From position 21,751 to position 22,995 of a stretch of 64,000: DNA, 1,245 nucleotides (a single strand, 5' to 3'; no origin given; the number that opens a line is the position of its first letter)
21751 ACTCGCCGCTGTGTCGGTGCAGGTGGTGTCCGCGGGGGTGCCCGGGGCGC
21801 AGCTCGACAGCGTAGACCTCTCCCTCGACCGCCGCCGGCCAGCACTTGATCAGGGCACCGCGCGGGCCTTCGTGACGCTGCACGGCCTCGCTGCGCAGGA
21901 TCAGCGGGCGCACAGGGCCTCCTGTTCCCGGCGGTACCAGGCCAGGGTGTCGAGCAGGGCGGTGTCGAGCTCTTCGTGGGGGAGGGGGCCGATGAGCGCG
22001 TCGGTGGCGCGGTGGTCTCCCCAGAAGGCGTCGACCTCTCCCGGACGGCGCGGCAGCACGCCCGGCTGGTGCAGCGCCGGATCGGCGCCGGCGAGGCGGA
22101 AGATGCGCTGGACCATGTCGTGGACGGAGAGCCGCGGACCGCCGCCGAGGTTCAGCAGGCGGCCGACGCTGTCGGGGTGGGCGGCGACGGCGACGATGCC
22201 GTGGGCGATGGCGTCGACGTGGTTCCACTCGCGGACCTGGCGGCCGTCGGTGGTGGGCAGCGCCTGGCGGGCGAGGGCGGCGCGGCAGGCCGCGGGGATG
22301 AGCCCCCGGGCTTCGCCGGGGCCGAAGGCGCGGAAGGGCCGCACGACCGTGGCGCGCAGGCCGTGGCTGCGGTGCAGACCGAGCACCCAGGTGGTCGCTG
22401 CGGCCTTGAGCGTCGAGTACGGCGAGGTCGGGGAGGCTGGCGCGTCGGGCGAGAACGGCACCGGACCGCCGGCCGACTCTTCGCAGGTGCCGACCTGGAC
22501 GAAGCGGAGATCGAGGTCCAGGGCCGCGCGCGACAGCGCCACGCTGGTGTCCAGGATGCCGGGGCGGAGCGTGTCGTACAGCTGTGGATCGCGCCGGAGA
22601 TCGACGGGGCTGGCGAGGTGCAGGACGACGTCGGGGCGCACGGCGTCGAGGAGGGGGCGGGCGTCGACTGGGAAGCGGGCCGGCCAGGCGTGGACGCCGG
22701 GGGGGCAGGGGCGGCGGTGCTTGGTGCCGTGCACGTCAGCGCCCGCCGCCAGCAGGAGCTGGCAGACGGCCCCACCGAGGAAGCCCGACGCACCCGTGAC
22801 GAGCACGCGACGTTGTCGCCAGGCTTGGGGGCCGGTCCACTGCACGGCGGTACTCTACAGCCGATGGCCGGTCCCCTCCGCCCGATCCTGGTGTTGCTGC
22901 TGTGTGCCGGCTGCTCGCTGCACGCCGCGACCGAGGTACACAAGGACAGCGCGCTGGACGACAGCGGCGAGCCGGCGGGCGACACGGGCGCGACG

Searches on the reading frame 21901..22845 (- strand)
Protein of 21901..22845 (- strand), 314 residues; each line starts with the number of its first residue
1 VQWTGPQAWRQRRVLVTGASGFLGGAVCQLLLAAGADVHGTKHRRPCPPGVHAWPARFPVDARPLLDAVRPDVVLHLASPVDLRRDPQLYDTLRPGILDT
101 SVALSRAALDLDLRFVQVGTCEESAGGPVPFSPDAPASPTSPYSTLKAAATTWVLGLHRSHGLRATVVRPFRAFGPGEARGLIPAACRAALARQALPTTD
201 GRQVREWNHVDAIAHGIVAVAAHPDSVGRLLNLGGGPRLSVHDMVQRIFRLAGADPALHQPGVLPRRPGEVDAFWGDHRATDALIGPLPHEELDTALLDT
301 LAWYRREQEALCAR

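Call 77: search_protein_families(library=pfam, proteins=[window:21901-22845:-], max_evalue=0.0001)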
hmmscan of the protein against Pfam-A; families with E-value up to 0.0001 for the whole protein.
window:21901-22845:- (314 aa): 3 families
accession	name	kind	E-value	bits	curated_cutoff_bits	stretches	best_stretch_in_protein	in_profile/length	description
PF01370.27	Epimerase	-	7.8e-34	117.6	20.9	1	14-234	1-240/240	NAD dependent epimerase/dehydratase family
PF16363.11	GDP_Man_Dehyd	-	1.5e-18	67.8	27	1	65-254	70-268/332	GDP-mannose 4,6 dehydratase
PF04321.23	RmlD_sub_bind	-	4.1e-08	33.1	27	1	13-260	2-239/287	RmlD substrate binding domain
